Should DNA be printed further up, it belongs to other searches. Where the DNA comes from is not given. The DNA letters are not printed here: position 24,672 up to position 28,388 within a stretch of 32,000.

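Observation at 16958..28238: Helicase-methylase-ATPase (DUF3883 SNF2 helicase / DUF1156 MTase / DUF499 ATPase) defence operon with extra embedded genes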

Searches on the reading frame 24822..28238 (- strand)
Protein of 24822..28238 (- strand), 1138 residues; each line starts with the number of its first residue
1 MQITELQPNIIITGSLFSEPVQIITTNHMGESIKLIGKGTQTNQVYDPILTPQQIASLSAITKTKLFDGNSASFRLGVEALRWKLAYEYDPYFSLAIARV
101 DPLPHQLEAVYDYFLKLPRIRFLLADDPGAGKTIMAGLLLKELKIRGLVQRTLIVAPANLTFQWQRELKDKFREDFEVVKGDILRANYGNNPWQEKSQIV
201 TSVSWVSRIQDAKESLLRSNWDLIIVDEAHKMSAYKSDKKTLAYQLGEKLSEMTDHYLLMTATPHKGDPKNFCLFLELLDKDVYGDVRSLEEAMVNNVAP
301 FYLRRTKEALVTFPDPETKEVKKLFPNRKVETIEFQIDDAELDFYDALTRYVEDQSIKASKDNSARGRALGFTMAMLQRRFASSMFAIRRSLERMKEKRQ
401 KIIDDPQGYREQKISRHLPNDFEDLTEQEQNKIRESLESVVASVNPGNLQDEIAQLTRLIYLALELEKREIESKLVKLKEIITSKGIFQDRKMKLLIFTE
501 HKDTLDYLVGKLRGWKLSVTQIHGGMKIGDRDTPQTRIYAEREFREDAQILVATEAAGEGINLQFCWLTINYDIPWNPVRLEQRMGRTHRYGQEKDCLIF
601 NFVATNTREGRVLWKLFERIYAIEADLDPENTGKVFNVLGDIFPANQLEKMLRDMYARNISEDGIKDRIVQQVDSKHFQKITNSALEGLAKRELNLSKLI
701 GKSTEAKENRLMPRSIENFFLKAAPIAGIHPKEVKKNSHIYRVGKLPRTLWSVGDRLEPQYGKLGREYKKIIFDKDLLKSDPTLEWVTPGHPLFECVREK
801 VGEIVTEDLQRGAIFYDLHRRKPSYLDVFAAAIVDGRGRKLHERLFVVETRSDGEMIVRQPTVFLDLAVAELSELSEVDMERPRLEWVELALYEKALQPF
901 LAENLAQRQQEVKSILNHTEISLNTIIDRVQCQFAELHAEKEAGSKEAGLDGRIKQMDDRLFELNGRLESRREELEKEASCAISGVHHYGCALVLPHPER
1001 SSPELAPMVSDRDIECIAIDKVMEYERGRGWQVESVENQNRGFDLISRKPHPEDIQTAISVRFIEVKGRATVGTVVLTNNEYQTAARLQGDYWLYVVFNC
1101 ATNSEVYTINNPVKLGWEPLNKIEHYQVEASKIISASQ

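Call 3: search_protein_families(library=pfam, proteins=[window:24822-28238:-], max_evalue=0.01)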
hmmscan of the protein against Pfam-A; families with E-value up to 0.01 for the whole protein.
window:24822-28238:- (1138 aa): 8 families
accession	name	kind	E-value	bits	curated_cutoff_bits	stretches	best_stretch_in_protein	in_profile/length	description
PF00271.37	Helicase_C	-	5.6e-21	75.3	23.5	1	477-592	5-110/110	Helicase conserved C-terminal domain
PF13020.12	NOV_C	-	2.4e-20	72.8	22.1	1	1015-1109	2-91/91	Protein NO VEIN, C-terminal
PF00176.29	SNF2-rel_dom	-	2.4e-19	70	24.9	1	122-362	20-266/290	SNF2-related domain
PF04851.21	ResIII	-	1.3e-14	54.9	22.5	1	101-265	3-163/164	Type III restriction enzyme, res subunit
PF00270.35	DEAD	-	1.8e-07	31.5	26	1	123-267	18-162/167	DEAD/DEAH box helicase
PF09848.15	SLFN-g3_helicase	-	0.003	17.3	24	1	127-239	9-97/354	Schlafen group 3, DNA/RNA helicase domain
PF22590.2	Cas3-like_C_2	-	0.0036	18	27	0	516-591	29-104/106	CRISPR-associated nuclease/helicase Cas3, C-terminal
PF13872.12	AAA_34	-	0.0093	15.3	27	0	118-255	59-210/306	P-loop containing NTP hydrolase pore-1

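Call 4: search_protein_families(library=padloc, proteins=[window:24822-28238:-], max_evalue=0.01)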
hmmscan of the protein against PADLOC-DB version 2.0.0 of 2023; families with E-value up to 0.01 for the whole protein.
window:24822-28238:- (1138 aa): 62 families (the best 25 are shown)
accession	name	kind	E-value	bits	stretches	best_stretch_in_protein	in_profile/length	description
PDLC00659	HmaA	-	2.2e-194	646.4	1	1-1114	2-1148/1176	SNF2 helicase / DEAD-box helicase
PDLC02620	DrmD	-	2.8e-128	427.5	1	7-857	3-837/1060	DrmD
PDLC02500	BrxHI|BrxHII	-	1.3e-102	342.9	1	98-679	87-654/933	BrxHI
PDLC02621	DrmD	-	3.3e-101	338.1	1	76-979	94-1010/1040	DrmD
PDLC02504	BrxHI|BrxHII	-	9.1e-92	306.5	1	39-980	41-954/971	BrxHII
PDLC02572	DrmA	-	3.2e-65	218.7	1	73-607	88-638/1043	DrmA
PDLC02619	DrmD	-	1.8e-61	206.3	2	86-513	17-434/872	DrmD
PDLC02623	DrmD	-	6.7e-56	187.7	2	325-651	398-676/1040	DrmD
PDLC02634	DrmD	-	5.2e-54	181.4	1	93-626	83-618/900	DrmD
PDLC02632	DrmD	-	2.4e-52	176.3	1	114-603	135-637/662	DrmD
PDLC02633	DrmD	-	5.4e-47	158.3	1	106-605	130-643/839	DrmD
PDLC02840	DpdE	-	3.2e-37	126.4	2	99-284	157-322/1091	DpdE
PDLC02843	DpdE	-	1.8e-34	116.9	2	100-284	157-317/1091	DpdE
PDLC02624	DrmD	-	2.8e-33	113.3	1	140-604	2-479/652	DrmD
PDLC02853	DpdE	-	1.3e-31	107.4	2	79-283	75-287/985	DpdE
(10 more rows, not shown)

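Call 6: search_protein_families(library=ncbifam, proteins=[window:24822-28238:-], max_evalue=0.01)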
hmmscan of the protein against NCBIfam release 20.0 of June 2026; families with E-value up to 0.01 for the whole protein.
window:24822-28238:- (1138 aa): 27 families (the best 25 are shown)
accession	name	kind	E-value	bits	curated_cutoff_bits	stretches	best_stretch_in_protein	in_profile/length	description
NF038317.1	DISARM_DrmD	equivalog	4.6e-114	382.8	610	1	57-979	63-994/1021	DISARM system SNF2-like helicase DrmD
NF038318.1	DISARM_DrmD_b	equivalog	5.7e-62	210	950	2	85-513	13-431/868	DISARM system SNF2-like helicase DrmD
NF003426.0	PRK04914.1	equivalog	1.2e-56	192.5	576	1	71-801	123-782/959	RNA polymerase-associated protein RapA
NF041062.1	DpdE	equivalog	2.7e-52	177.9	500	2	95-286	147-319/1048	protein DpdE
NF042964.1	phospholipD_antiphage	equivalog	1.1e-44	153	1100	2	303-624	531-823/895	phospholipase D-like domain-containing anti-phage protein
NF053675.1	pilus_reg_Snf2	equivalog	2.2e-18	65.8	1100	2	474-613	862-994/1029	pilus expression-regulating Snf2 family helicase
NF058637.1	helic_SCO1167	equivalog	2.3e-16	59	1200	2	491-613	778-896/932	SCO1167/SCO6262 family helicase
NF010337.0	PRK13766.1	equivalog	9.5e-14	50.4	610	1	465-614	339-488/781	Hef nuclease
NF041790.1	anti-phage_ZorD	equivalog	6.5e-12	44.2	1500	2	485-600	915-1033/1035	type I Zorya anti-phage system protein ZorD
NF008744.0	PRK11776.1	equivalog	7.9e-10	37.9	524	1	489-595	239-340/460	ATP-dependent RNA helicase DbpA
NF053711.1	RNA_heli_RhlE1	exception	7.3e-09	34.9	750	1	489-597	241-344/434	RNA helicase RhlE1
TIGR01389.1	recQ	equivalog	8.9e-09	34.3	640.2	1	489-600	221-327/591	DNA helicase RecQ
NF053631.1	RNA_helic_CshA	equivalog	2.9e-08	33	646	1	495-600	240-340/434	degradosome RNA helicase CshA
NF008394.0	PRK11192.1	equivalog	4.5e-08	32.3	507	1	487-594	242-344/441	ATP-dependent RNA helicase SrmB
NF008279.0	PRK11057.1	equivalog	4.6e-08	32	1015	1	492-600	236-339/608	ATP-dependent DNA helicase RecQ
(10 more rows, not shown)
